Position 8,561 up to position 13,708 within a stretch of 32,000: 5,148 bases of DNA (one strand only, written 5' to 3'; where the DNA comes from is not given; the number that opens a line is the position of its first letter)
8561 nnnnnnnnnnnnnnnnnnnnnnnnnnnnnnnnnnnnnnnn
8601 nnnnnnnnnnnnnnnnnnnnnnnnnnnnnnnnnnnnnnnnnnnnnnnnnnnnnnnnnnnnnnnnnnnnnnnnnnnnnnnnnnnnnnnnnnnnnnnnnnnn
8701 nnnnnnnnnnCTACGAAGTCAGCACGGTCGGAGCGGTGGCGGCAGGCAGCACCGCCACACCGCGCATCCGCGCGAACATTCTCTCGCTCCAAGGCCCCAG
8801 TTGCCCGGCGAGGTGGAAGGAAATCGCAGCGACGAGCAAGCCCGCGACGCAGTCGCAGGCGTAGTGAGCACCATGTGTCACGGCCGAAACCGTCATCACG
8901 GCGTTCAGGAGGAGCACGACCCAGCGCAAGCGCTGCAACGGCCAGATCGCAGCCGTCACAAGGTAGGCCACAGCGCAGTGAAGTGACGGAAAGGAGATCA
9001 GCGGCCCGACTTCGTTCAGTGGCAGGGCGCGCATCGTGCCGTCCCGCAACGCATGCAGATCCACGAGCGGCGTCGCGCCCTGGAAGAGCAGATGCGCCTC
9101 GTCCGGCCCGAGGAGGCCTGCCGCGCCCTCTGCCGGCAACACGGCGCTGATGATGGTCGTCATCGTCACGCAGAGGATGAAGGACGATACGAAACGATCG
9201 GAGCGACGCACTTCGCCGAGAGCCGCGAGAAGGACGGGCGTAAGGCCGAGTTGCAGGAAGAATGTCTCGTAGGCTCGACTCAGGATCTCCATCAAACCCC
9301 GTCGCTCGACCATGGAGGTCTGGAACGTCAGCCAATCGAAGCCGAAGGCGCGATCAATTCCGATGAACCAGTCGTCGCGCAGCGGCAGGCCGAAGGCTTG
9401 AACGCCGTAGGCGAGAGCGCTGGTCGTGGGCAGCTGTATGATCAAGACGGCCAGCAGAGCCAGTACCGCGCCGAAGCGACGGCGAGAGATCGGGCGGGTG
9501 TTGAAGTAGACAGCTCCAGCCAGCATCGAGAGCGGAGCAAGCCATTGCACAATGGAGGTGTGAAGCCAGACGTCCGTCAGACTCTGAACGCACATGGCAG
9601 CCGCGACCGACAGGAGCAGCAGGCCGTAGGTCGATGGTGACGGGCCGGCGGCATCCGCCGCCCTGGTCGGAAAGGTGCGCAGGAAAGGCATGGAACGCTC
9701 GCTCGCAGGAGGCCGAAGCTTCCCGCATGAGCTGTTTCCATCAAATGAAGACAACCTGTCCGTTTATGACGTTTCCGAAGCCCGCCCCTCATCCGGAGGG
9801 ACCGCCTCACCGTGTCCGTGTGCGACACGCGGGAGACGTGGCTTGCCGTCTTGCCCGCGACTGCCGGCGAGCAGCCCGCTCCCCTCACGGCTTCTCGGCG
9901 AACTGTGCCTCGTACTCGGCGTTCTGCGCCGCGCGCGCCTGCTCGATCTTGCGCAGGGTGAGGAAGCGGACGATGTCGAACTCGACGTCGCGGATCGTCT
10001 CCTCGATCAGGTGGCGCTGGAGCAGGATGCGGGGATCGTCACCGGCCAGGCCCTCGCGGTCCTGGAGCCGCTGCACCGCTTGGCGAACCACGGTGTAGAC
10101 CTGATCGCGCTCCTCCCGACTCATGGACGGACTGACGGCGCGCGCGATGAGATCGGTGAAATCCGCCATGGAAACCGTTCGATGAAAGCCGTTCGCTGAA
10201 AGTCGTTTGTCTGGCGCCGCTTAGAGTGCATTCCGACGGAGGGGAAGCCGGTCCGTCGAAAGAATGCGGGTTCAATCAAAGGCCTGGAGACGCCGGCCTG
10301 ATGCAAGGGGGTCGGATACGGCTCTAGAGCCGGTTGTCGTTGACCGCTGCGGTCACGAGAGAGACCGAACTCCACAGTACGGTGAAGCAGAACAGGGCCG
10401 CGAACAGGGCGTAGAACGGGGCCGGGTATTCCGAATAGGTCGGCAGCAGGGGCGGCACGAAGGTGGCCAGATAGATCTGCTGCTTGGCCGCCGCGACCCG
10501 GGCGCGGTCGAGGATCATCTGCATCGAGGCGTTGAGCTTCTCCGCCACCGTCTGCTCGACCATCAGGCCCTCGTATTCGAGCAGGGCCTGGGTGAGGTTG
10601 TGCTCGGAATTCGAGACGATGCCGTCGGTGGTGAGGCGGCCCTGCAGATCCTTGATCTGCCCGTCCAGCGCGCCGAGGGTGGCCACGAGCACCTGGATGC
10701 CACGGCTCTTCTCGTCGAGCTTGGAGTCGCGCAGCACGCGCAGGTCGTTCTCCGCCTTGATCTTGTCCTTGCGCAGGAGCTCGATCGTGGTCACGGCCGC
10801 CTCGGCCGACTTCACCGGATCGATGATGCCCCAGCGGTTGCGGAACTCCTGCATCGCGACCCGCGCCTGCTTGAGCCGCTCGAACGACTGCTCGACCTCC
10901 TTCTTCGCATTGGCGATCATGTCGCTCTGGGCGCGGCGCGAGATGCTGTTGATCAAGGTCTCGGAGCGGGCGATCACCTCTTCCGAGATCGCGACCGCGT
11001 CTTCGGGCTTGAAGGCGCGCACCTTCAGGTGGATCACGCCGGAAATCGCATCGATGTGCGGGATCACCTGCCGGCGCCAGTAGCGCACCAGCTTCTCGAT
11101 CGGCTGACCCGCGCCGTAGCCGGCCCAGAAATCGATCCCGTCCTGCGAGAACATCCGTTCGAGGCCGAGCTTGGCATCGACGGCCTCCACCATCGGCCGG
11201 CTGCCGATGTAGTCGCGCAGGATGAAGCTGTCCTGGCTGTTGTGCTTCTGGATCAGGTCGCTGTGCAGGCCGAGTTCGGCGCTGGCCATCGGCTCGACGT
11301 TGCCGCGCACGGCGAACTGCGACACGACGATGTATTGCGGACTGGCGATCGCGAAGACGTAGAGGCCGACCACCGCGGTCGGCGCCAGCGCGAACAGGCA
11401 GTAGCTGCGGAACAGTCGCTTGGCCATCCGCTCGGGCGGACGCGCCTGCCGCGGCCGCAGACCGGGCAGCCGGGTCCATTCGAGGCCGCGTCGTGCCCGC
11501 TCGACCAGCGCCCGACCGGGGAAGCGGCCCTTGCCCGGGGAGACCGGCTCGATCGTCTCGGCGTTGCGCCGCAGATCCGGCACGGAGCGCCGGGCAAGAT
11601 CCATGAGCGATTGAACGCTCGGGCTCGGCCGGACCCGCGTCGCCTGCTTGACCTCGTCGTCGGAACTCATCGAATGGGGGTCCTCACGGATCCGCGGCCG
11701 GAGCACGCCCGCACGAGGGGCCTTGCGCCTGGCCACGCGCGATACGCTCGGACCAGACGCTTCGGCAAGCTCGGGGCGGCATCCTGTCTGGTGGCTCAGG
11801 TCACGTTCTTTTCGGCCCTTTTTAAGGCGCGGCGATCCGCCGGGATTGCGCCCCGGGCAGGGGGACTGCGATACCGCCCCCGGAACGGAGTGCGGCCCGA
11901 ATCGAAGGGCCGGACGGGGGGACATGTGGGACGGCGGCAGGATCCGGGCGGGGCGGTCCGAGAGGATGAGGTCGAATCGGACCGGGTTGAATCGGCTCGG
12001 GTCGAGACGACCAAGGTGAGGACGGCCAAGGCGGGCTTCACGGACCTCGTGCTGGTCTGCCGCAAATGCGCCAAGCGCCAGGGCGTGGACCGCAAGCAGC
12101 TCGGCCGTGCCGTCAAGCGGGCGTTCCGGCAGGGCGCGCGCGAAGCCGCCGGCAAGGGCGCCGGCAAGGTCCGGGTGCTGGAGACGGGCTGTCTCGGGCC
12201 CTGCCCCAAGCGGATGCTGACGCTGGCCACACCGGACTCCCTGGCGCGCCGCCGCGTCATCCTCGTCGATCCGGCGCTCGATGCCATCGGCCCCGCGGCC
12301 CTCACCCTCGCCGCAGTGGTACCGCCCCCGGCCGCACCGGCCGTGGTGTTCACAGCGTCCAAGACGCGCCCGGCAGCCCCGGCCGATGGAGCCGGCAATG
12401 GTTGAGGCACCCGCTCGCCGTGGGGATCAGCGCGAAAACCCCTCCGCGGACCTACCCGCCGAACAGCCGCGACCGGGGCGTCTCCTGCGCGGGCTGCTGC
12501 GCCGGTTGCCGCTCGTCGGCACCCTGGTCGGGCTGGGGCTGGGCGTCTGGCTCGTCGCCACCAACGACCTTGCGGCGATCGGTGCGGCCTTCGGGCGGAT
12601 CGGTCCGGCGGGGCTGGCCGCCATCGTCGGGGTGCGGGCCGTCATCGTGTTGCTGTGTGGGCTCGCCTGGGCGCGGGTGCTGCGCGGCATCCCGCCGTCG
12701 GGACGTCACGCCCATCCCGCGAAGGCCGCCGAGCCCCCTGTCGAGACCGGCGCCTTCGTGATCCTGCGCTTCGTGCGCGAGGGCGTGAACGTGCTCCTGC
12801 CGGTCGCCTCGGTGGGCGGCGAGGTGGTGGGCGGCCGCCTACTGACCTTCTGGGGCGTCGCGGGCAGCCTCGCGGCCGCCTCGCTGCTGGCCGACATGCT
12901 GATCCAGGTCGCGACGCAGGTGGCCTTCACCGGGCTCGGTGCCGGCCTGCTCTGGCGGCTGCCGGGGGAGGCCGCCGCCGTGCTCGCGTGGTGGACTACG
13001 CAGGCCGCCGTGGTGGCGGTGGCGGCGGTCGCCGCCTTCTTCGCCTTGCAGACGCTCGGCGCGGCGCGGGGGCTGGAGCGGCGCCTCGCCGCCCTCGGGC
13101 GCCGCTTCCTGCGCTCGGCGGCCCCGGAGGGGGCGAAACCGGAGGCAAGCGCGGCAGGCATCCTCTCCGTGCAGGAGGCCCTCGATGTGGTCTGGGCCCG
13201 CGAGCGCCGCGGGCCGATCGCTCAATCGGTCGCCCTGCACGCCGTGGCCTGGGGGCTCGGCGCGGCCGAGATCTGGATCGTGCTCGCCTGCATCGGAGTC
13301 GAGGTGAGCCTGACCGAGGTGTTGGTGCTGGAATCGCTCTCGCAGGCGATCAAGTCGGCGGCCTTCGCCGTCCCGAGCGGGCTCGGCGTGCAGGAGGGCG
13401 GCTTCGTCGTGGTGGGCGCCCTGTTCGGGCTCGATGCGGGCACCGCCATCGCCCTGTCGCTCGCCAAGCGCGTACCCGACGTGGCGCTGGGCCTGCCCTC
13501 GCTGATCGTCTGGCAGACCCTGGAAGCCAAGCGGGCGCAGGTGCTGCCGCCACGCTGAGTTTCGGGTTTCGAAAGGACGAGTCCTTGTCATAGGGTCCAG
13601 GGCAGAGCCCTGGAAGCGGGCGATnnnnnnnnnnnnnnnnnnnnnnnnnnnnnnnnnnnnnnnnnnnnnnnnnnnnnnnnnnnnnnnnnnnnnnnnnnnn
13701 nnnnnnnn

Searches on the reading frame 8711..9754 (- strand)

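Call 48: search_protein_families(library=pfam, proteins=[window:8711-9754:-], max_evalue=0.00001)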
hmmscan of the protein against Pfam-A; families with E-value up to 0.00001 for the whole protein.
window:8711-9754:- (347 aa): 2 families
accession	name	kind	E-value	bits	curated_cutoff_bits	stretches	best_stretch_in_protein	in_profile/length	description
PF14378.12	PAP2_3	-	6.2e-31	108.1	27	1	129-314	2-189/190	PAP2 superfamily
PF01569.27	PAP2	-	4.8e-06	26.8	27.2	1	254-316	50-121/130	PAP2 superfamily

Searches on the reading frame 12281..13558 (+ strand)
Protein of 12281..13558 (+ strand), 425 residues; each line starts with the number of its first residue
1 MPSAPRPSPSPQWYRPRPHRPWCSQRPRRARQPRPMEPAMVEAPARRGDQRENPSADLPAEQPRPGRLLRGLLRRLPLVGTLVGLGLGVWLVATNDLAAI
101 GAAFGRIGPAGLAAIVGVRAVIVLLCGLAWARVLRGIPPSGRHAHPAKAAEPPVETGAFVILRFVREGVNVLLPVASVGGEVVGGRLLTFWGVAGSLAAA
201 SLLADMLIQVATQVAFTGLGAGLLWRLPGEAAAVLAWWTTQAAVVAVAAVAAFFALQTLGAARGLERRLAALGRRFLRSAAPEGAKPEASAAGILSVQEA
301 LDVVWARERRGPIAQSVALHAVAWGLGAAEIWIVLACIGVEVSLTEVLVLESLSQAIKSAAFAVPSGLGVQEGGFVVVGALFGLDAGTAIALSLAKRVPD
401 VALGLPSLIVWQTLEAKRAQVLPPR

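Call 48: search_protein_families(library=pfam, proteins=[window:12281-13558:+], max_evalue=0.00001)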
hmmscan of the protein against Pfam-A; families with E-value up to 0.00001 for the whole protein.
window:12281-13558:+ (425 aa): 1 family
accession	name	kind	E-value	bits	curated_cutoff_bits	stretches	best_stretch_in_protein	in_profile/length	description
PF03706.18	LPG_synthase_TM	-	1e-21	78.2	33.4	1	79-398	3-292/302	Lysylphosphatidylglycerol synthase TM region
